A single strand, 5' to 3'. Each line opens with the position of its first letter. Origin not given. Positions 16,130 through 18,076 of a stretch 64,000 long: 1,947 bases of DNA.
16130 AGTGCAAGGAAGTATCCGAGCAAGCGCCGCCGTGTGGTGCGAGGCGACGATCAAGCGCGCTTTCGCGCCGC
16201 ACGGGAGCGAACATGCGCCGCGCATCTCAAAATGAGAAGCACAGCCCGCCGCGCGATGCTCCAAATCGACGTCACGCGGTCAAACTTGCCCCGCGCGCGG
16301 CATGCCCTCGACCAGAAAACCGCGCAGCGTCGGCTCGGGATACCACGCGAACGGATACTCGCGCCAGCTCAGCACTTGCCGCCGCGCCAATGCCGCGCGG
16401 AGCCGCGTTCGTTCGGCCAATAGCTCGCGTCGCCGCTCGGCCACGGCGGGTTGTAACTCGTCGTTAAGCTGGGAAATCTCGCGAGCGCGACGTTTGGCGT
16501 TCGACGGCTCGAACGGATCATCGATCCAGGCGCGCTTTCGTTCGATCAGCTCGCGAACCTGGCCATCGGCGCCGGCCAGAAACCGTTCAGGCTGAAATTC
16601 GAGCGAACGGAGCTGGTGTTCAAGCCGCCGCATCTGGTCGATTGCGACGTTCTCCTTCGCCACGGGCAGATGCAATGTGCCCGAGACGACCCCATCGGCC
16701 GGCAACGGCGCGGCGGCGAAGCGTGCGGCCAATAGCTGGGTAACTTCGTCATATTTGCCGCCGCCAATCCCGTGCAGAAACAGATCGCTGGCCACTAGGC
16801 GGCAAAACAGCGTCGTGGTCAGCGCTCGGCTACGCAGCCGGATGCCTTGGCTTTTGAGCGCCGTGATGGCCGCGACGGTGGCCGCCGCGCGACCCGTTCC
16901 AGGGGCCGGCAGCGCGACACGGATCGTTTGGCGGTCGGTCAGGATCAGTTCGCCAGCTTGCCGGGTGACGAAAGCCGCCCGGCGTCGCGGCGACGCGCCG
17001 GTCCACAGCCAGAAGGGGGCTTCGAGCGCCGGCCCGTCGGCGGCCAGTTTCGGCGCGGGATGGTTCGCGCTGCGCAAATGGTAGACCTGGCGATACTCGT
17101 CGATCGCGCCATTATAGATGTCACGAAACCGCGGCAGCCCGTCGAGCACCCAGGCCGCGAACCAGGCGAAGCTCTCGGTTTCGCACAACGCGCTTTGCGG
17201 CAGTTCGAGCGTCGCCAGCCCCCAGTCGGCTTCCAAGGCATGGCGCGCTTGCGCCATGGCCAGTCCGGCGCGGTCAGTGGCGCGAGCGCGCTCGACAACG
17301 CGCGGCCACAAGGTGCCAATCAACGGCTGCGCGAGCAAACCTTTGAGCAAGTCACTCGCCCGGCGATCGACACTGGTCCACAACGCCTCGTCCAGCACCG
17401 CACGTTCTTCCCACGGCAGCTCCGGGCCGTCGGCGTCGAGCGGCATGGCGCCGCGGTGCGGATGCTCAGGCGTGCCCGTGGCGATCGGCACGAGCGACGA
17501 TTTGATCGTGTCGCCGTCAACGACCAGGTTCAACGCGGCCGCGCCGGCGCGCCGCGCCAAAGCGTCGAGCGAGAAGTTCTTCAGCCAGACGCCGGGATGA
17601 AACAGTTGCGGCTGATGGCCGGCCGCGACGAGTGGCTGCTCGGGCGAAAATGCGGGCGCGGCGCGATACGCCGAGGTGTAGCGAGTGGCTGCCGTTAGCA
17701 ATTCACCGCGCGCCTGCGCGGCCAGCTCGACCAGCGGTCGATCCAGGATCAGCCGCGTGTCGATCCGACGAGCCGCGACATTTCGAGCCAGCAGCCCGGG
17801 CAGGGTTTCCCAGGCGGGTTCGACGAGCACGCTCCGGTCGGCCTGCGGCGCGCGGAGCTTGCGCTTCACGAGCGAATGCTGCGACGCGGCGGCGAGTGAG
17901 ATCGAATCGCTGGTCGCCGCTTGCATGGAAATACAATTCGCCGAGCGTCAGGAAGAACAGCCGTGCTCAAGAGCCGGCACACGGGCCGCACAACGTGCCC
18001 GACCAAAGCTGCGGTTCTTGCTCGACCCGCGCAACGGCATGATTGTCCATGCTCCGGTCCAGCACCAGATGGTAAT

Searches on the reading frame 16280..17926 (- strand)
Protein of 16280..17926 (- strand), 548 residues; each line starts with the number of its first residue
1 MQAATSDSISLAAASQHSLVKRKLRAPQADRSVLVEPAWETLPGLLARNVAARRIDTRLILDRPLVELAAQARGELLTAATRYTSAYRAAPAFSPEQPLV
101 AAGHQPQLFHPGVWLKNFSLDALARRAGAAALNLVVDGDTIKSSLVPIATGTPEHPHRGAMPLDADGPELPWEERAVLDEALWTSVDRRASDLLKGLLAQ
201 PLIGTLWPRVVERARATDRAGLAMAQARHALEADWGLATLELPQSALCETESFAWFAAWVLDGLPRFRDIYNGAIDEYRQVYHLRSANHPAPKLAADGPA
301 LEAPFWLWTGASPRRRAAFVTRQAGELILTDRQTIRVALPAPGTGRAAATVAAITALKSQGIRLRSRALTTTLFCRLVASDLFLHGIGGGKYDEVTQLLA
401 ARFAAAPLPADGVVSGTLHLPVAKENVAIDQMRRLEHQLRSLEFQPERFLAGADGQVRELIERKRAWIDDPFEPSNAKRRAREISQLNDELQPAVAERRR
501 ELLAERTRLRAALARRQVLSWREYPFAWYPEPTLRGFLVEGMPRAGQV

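Call 6: search_protein_families(library=pfam, proteins=[window:16280-17926:-], max_evalue=0.1)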
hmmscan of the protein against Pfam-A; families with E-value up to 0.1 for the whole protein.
window:16280-17926:- (548 aa): 0 families

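Call 17: find_related_loci(query=window:16283-17926:-, collection=genome_contigs, flank=10000)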
Query window:16283-17926:- (548 aa) in genome_contigs; peptide patterns used: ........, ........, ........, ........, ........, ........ (x = any residue, [..] = any of these).
251 stretches matched a pattern; 169 encode a relative of the query (tblastn E <= 1e-3); the best 80 are kept; 80 distinct loci.
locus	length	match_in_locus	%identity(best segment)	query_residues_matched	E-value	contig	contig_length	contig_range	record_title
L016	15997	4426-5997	47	19-542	2e-149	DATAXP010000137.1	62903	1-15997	MAG TPA_asm: Pirellulales bacterium isolate SMAG_U5656 k141_1031776, whole genome shotgun sequence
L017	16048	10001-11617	46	19-548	1e-144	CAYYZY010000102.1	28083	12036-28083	MAG TPA_asm: uncultured Planctomycetaceae bacterium isolate binchicken_co17_8 genome assembly, contig: NODE_4574_length_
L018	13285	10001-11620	45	18-548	2e-139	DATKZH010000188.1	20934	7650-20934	MAG TPA_asm: Thermoguttaceae bacterium isolate SMAG_U14240 k141_1063528, whole genome shotgun sequence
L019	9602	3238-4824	46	16-539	5e-138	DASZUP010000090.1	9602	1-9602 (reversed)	MAG TPA_asm: Pirellulales bacterium isolate SMAG_U6108 k141_180328, whole genome shotgun sequence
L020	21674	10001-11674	43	22-543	3e-137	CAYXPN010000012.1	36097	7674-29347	MAG TPA_asm: uncultured Planctomycetaceae bacterium isolate binchicken_co17_32 genome assembly, contig: NODE_3316_length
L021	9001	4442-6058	44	19-548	7e-137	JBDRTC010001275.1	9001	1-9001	MAG: Planctomycetota bacterium isolate MEGAHIT-group-3.47 k141_331862, whole genome shotgun sequence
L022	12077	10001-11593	46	22-545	7e-137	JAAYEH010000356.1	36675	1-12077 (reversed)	MAG: Rhodopirellula sp. isolate AS06rmzACSIP_8 399476_AS06, whole genome shotgun sequence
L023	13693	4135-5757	46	10-543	1e-136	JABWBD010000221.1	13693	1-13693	MAG: Pirellulales bacterium isolate MAG_21 scaffold_5127, whole genome shotgun sequence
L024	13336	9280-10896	46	4-539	5e-136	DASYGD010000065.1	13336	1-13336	MAG TPA_asm: Pirellulales bacterium isolate SMAG_U4204 k141_464254, whole genome shotgun sequence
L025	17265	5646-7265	45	8-539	4e-136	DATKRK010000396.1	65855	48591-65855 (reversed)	MAG TPA_asm: Pirellulales bacterium isolate SMAG_U14026 k141_1237222, whole genome shotgun sequence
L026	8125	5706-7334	45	3-540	3e-136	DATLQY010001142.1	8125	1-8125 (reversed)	MAG TPA_asm: Pirellulales bacterium isolate SMAG_U13890 k141_930478, whole genome shotgun sequence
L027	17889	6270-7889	45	5-542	3e-135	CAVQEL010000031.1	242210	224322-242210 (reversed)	MAG: uncultured Planctomycetota bacterium isolate MFD02416.bin.2.111 genome assembly, contig: contig_46975, whole genome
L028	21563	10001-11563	46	19-535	1e-134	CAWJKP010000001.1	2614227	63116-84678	MAG: Pirellulales bacterium isolate MFD05580.bin.2.29 genome assembly, contig: contig_14583, whole genome shotgun sequen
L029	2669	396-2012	44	19-548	1e-141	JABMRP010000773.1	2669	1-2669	MAG: Planctomycetota bacterium isolate bin.375 k141_3620683, whole genome shotgun sequence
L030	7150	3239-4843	45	19-543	2e-134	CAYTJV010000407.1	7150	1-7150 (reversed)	MAG TPA_asm: uncultured Planctomycetaceae bacterium isolate SRP302447_co3_119 genome assembly, contig: NODE_30320_length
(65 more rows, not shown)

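Call 36: search_protein_families(library=ncbifam, proteins=[window:16283-17926:-], max_evalue=0.1)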
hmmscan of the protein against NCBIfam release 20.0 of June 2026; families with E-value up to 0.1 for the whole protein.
window:16283-17926:- (548 aa): 0 families

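Call 38: find_homologous_proteins(query=window:16283-17926:-, max_evalue=1e-50)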
Query window:16283-17926:- (548 aa): 874 proteins with E <= 1e-50 among 8000 candidates; the best 120 are listed.
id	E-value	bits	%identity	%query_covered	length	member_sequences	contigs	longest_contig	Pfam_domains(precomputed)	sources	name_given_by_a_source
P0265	0.0e+0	1201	100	100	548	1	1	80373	-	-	-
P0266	1.9e-151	524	48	95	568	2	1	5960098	-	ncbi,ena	-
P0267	2.2e-146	507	47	95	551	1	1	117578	-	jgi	jgi:hypothetical protein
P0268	5.5e-146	506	47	95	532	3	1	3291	-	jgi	jgi:hypothetical protein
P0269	2.9e-144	500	48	96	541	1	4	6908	-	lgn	-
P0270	5.5e-144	499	48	95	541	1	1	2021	-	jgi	jgi:hypothetical protein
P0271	5.7e-144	499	48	96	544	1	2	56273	-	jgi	jgi:hypothetical protein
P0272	6.7e-144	499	46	95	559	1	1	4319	-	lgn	-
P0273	1.0e-142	495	43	96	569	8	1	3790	-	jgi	-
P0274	3.2e-142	493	45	99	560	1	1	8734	-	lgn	-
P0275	9.7e-142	492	45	97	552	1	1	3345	-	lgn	-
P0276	6.4e-141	489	45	99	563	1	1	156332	-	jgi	jgi:hypothetical protein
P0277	7.3e-141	489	48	91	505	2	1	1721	-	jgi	jgi:hypothetical protein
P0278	2.1e-140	487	46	97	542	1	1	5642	-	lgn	-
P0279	3.2e-140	487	47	95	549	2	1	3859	-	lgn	-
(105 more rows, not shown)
